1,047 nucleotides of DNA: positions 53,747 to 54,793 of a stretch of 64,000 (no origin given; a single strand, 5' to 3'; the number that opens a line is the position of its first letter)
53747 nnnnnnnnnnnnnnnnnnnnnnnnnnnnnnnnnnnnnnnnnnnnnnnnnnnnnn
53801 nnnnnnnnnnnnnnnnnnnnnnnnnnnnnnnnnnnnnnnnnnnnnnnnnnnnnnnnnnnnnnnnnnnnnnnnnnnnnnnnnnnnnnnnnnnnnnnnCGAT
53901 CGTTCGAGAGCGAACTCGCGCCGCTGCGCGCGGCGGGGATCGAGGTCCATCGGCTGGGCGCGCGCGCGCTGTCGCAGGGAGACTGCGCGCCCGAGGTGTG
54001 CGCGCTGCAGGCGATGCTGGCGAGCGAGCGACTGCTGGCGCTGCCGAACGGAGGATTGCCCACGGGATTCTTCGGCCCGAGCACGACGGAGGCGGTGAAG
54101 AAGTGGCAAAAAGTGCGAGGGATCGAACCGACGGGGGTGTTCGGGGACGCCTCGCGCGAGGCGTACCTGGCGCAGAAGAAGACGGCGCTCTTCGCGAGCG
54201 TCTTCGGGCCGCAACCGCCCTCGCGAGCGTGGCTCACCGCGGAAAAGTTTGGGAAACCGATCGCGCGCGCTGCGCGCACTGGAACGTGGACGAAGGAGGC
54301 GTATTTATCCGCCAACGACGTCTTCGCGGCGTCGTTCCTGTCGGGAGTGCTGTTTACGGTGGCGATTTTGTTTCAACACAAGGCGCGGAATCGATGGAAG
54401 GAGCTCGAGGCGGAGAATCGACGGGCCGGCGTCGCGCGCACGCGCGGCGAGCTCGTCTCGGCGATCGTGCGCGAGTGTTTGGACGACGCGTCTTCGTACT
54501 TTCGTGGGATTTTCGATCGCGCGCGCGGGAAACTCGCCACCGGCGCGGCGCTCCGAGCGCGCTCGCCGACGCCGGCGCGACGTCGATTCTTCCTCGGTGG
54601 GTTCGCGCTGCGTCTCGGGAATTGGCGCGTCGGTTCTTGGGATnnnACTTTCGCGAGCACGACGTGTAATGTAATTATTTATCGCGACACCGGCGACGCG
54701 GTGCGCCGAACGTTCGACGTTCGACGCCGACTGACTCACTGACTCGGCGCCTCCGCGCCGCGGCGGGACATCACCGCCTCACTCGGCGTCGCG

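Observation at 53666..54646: Peptidoglycan-binding-domain membrane protein with plastid-type presequence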

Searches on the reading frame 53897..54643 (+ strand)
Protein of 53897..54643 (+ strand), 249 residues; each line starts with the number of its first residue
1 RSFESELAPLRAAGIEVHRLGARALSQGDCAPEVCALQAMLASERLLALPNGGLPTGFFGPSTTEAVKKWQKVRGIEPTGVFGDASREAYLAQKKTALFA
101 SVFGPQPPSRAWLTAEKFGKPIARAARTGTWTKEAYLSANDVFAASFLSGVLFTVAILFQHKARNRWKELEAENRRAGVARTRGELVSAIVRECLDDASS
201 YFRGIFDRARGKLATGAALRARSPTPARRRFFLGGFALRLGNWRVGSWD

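Call 14: search_solved_structures(query=A2, max_evalue=0.01, show_alignments=2)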
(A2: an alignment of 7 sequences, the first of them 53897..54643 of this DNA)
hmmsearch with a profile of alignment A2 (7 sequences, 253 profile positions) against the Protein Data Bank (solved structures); distinct sequences matched with E-value up to 0.01: 2.
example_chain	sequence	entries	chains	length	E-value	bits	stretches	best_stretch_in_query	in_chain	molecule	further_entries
3bkh_A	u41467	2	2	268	0.0019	21.2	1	18-86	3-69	lytic transglycosylase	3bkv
9xps_S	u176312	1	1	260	0.0075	19.3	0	23-86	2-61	Endolysin gp144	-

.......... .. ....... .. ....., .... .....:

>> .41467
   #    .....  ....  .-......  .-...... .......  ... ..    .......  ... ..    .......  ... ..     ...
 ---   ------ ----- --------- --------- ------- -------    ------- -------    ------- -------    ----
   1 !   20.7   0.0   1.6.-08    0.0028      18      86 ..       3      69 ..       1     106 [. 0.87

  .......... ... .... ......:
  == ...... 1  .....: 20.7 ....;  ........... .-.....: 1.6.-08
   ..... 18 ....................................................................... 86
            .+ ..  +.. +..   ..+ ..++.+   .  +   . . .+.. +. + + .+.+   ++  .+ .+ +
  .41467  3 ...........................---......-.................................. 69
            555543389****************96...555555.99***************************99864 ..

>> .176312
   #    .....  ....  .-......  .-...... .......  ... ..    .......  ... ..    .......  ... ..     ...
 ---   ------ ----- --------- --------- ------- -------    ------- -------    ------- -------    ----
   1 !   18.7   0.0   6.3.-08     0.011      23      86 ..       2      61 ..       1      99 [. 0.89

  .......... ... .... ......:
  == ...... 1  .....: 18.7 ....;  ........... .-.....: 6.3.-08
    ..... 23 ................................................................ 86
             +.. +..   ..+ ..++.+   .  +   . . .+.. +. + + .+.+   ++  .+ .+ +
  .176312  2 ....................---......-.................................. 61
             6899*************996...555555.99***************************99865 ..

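Call 18: predict_structure(alignment_id=A2)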
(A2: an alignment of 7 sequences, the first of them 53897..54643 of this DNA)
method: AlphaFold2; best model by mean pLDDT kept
length: 249 residues; sequences in the alignment: 7
mean_pLDDT: 56.5   pTM: 0.35
mean pLDDT of the five models: 56.5, 51.9, 47.4, 42.5, 41.7
residues with pLDDT >= 90: 9; 70-90: 67; 50-70: 62; < 50: 111
segments of 3 or more residues with pLDDT < 50: 1-21, 98-146, 212-249
pLDDT, mean of each block of 10 residues (from residue 1): 37 38 73 77 80 76 91 86 76 54 41 35 40 35 46 56 69 66 67 69 59 44 34 30 35
secondary structure, 60 per line:
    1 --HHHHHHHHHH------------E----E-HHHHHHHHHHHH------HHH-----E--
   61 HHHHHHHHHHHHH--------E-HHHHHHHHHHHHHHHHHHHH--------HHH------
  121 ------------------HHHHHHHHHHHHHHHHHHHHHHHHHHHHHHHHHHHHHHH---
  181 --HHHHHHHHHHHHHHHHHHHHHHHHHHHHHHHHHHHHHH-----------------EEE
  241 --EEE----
elements in order: H3-12 H32-43 H61-73 H84-103 H139-177 H183-220 E238-240 E243-245

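Call 21: search_protein_representatives(alignment_id=A2)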
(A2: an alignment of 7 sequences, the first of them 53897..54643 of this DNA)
Query: 7 sequences, 253 profile positions. Proteins with E-value up to 0.001 (for the whole library): 4764; up to 1e-10: 643; up to 1e-30: 8. The best 150 are listed.
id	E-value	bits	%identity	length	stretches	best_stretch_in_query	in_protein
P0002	3.5e-125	433.2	-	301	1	1-253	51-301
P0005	9.9e-119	412.1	-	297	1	1-253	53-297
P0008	2.1e-116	404.4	-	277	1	1-253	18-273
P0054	5.3e-49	183.6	-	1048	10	25-89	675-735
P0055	6.2e-45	170.3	-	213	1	40-252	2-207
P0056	1.3e-32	130.0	-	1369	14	54-88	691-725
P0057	4.8e-32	128.1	-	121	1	90-166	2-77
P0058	1.5e-31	126.4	-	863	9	25-84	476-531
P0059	1.2e-30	123.5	-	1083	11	20-89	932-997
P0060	2.4e-29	119.2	-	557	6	22-89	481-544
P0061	5.2e-29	118.1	-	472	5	22-91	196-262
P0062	8.3e-28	114.2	-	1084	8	24-87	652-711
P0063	1.4e-27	113.4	-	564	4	24-89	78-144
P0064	2.3e-27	112.7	-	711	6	14-84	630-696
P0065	3.8e-27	112.0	-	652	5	23-89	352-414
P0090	7.8e-23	97.9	-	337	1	7-182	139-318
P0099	6.1e-22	95.0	-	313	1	7-176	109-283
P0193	7.6e-17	78.3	-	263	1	4-106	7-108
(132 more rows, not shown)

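Call 22: fold_search(model_id=the predicted structure, library=pdb)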
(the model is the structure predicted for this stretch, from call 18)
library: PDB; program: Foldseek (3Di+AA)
matches with E <= 10: 48; with E <= 0.001: 0
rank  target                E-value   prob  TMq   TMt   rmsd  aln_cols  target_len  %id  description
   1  6tci                  3.7e-03  1.00  0.27  0.89   1.5        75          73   20  The crystal structure of SleB N-terminal domain (released 2020-11-18)
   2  5tv7_A                1.2e-02  1.00  0.24  0.37   1.6        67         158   28  2.05 Angstrom Resolution Crystal Structure of Peptidoglycan-Binding Protein from Clostridioides difficile in Complex w (released 2016-12-14)
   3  5nm7_A                1.2e-02  1.00  0.23  0.22   7.6        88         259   19  Crystal structure of Burkholderia AP3 phage endolysin (released 2018-02-14)
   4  5nm7_G                1.5e-02  1.00  0.23  0.22   7.6        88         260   19  Crystal structure of Burkholderia AP3 phage endolysin (released 2018-02-14)
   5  9h68_C                1.8e-02  1.00  0.23  0.15   3.4        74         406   24  Crystal Structure of the spore gernation lytic transglycosylase SleC from Clostridioides difficile in its zymogenic fo (released 2025-02-12)
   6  3bkh                  2.4e-02  1.00  0.22  0.20   2.2        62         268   34  Crystal structure of the bacteriophage phiKZ lytic transglycosylase, gp144 (released 2008-01-08)
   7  4lpq                  2.4e-02  1.00  0.23  0.28   7.3        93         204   26  Crystal structure of the L,D-transpeptidase (residues 123-326) from Xylanimonas cellulosilytica DSM 15894 (released 2013-11-13)
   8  9h68_A                3.1e-02  1.00  0.22  0.14   3.9        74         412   23  Crystal Structure of the spore gernation lytic transglycosylase SleC from Clostridioides difficile in its zymogenic fo (released 2025-02-12)
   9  1lbu                  3.3e-02  1.00  0.21  0.24   4.5        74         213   27  HYDROLASE METALLO (ZN) DD-PEPTIDASE (released 1996-11-08)
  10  9h68_D                3.5e-02  1.00  0.23  0.15   3.2        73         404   25  Crystal Structure of the spore gernation lytic transglycosylase SleC from Clostridioides difficile in its zymogenic fo (released 2025-02-12)
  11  4c2c_A                3.9e-02  1.00  0.26  0.16   4.6        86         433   17  Crystal structure of the protease CtpB in an active state (released 2013-12-04)
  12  4g54                  4.4e-02  1.00  0.22  0.25   2.5        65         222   18  Crystal structure of a periplasmic domain of the EpsAB fusion protein of the Vibrio vulnificus type II secretion system (released 2013-01-30)
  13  9h68_B                4.4e-02  1.00  0.23  0.14   3.2        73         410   25  Crystal Structure of the spore gernation lytic transglycosylase SleC from Clostridioides difficile in its zymogenic fo (released 2025-02-12)
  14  4c2g_A                4.7e-02  1.00  0.24  0.14   3.2        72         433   22  Crystal structure of CtpB(S309A) in complex with a peptide having a Val-Pro-Ala C-terminus (released 2013-12-04)
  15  4c2h_A                5.0e-02  1.00  0.28  0.17   4.1        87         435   16  Crystal structure of the CtpB(V118Y) mutant (released 2013-12-04)
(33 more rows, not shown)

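Call 24: list_cluster_members(proteins=[P0055, P0090, P0099, P0193, P0002, P0005, P0003])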
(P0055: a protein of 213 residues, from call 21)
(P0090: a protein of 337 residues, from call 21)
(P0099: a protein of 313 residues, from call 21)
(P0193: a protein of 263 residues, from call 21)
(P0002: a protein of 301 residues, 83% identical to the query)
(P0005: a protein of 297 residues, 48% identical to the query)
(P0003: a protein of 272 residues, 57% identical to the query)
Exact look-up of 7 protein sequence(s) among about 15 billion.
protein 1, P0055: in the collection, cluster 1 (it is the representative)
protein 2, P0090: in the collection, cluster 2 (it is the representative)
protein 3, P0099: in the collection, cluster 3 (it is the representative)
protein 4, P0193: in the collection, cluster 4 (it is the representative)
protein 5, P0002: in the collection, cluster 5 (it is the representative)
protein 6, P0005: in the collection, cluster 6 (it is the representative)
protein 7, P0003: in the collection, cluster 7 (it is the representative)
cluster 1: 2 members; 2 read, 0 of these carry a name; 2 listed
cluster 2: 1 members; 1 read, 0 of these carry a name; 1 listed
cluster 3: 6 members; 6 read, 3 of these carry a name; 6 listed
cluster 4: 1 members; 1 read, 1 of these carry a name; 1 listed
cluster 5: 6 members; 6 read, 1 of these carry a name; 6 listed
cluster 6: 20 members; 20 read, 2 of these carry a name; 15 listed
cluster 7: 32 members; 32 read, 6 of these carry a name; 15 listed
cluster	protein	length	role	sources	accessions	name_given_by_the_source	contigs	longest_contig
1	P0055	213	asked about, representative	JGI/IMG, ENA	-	-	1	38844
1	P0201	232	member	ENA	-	-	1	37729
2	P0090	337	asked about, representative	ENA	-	-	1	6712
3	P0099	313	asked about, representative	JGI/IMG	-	peptidoglycan hydrolase-like protein with peptidoglycan-binding domain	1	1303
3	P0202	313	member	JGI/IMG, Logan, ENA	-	peptidoglycan hydrolase-like protein with peptidoglycan-binding domain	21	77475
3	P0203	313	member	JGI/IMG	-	peptidoglycan hydrolase-like protein with peptidoglycan-binding domain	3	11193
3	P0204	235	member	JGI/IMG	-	-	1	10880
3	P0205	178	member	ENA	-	-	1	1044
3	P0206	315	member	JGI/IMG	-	-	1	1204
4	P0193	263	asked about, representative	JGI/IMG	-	peptidoglycan hydrolase-like protein with peptidoglycan-binding domain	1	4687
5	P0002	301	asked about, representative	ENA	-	-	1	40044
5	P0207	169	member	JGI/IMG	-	hypothetical protein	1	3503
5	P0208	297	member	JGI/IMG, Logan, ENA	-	-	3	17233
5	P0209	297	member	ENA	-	-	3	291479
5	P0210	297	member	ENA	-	-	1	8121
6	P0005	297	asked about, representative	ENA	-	-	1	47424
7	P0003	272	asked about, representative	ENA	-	-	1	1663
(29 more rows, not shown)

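Call 26: find_homologous_proteins(query=A3, max_evalue=0.00001)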
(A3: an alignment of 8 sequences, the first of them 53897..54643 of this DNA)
Query A3 (8 sequences) (249 aa, profile of the alignment): 15 proteins with E <= 0.00001 among 8000 candidates.
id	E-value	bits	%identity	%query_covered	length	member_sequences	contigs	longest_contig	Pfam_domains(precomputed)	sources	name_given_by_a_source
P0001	3.1e-102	359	99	100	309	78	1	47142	PF01471.24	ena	-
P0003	3.7e-101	356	58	100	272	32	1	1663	PF01471.24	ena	-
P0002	1.8e-96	341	90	100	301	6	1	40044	PF01471.24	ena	-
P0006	4.2e-96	339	53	100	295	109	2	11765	PF01471.24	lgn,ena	-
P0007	6.5e-93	329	50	100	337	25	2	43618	PF01471.24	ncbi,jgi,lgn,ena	jgi:hypothetical protein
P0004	1.0e-89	318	53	100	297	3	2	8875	PF01471.24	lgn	-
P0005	2.0e-89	318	54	100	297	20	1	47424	PF01471.24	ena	-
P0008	6.8e-87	309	49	100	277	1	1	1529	PF01471.24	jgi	jgi:hypothetical protein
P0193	9.9e-72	260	43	37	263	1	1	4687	PF01471.24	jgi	jgi:peptidoglycan hydrolase-like protein with peptidoglycan-binding domain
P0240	5.3e-32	130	44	35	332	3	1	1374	PF01471.24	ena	-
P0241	4.5e-29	120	42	36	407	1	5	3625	PF01471.24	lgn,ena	-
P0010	4.3e-10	58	77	21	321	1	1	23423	PF01471.24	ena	-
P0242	3.1e-7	48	31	25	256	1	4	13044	PF01471.24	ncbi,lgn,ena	-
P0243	2.6e-6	45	33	25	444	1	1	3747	PF09374.16,PF00877.26,PF01471.24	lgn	-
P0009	6.9e-6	44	87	29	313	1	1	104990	-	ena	-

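Call 35: find_related_loci(query=A2, collection=viral_contigs, flank=3000)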
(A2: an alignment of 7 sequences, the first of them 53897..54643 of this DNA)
Query A2 (249 aa) in viral_contigs; peptide patterns used: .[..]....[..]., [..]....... (x = any residue, [..] = any of these).
63 stretches matched a pattern, but none encodes a relative of the query by tblastn (E <= 1e-3).

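Call 36: find_homologous_proteins(query=A6, max_evalue=0.000001)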
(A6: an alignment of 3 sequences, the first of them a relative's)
Query A6 (3 sequences) (407 aa, profile of the alignment): 23 proteins with E <= 0.000001 among 8000 candidates.
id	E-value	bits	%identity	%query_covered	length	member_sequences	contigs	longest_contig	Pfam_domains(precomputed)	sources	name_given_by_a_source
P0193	1.1e-135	470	39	59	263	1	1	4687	PF01471.24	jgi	jgi:peptidoglycan hydrolase-like protein with peptidoglycan-binding domain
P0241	1.0e-128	447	100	100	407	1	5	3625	PF01471.24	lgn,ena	-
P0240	6.8e-127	441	40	64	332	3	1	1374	PF01471.24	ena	-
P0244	2.1e-80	289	36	100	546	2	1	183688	PF01471.24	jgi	-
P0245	3.2e-80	288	37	100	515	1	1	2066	PF01471.24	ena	-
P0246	9.4e-80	286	37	100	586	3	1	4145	PF01471.24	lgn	-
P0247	1.1e-79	286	37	100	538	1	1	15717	PF01471.24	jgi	jgi:Putative peptidoglycan binding domain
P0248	1.8e-79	285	43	77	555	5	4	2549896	PF01471.24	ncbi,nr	ncbi:hypothetical protein Ndes2526B_g06168 [Nannochloris sp. 'desiccata']|nr:hypothetical protein NA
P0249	4.8e-78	281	43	77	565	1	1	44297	PF01471.24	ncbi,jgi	jgi:peptidoglycan hydrolase-like protein with peptidoglycan-binding domain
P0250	9.6e-76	273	35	100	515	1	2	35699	PF01471.24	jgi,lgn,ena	jgi:peptidoglycan hydrolase-like protein with peptidoglycan-binding domain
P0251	1.0e-75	273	39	83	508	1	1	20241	PF01471.24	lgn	-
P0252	1.7e-71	259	43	78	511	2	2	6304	PF01471.24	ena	-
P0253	3.8e-70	255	41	85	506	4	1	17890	PF01471.24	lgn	-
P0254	1.3e-67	247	35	100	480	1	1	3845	PF01471.24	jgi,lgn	-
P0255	2.8e-67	245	40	79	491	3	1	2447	PF01471.24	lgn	-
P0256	3.2e-66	242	43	73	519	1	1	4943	PF01471.24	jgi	jgi:peptidoglycan hydrolase-like protein with peptidoglycan-binding domain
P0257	2.2e-60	223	32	100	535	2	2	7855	PF01471.24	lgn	-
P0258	1.9e-51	194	38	68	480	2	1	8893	PF01471.24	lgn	-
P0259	2.7e-39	154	53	23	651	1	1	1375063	PF01471.24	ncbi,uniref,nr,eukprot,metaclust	ncbi:hypothetical protein CHLNCDRAFT_58231 [Chlorella variabilis]|uniref:Peptidoglycan binding-like 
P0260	5.0e-29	120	51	18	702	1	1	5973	PF01471.24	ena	-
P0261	2.0e-18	85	50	19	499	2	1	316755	PF01471.24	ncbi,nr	ncbi:MAG: hypothetical protein FRX49_10031 [Trebouxia sp. A1-2]|nr:MAG: hypothetical protein FRX49_1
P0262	2.1e-18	85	50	19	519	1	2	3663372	PF01471.24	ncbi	ncbi:hypothetical protein WJX82_004355 [Trebouxia sp. C0006]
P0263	2.1e-7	49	31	23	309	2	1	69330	PF00877.26,PF01471.24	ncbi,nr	ncbi:peptidase [Bacillus sp. V59.32b]|nr:peptidase [Bacillus sp. V59.32b]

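Call 45: find_encoding_contigs(protein=P0055, flank=6000, max_places=2)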
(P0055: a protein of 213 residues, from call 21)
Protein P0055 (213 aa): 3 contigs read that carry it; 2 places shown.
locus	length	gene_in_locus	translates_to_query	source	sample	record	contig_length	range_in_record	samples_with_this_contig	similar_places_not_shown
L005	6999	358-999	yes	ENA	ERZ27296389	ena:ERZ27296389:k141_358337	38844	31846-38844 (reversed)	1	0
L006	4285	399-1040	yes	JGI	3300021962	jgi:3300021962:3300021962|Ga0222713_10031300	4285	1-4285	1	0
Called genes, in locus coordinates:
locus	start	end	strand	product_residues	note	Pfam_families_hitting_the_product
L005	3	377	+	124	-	?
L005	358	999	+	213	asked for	PF01471:PG_binding_1 (weak)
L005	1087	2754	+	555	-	PF01764:Lipase_3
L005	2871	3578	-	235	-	PF00702:Hydrolase, PF12710:HAD, PF13419:HAD_2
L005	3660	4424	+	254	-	PF07052:Hep_59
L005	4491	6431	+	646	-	PF00875:DNA_photolyase, PF03441:FAD_binding_7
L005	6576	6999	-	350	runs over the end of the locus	PF08449:UAA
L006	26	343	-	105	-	-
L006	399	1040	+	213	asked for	PF01471:PG_binding_1 (weak)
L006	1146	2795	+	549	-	PF01764:Lipase_3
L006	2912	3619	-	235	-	PF00702:Hydrolase, PF12710:HAD, PF13419:HAD_2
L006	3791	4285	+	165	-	?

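Call 46: find_encoding_contigs(protein=P0090, flank=6000, max_places=2)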
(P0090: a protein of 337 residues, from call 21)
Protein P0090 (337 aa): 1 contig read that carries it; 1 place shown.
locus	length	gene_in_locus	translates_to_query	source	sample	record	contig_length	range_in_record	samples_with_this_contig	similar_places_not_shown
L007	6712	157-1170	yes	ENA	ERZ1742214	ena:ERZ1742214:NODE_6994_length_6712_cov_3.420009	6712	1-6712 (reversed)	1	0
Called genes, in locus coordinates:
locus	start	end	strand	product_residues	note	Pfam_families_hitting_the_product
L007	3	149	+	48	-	?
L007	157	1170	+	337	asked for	PF01471:PG_binding_1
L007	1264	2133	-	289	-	PF00702:Hydrolase, PF13419:HAD_2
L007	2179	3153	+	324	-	PF07052:Hep_59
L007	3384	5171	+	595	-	PF03171:2OG-FeII_Oxy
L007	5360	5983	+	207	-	-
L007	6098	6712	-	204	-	?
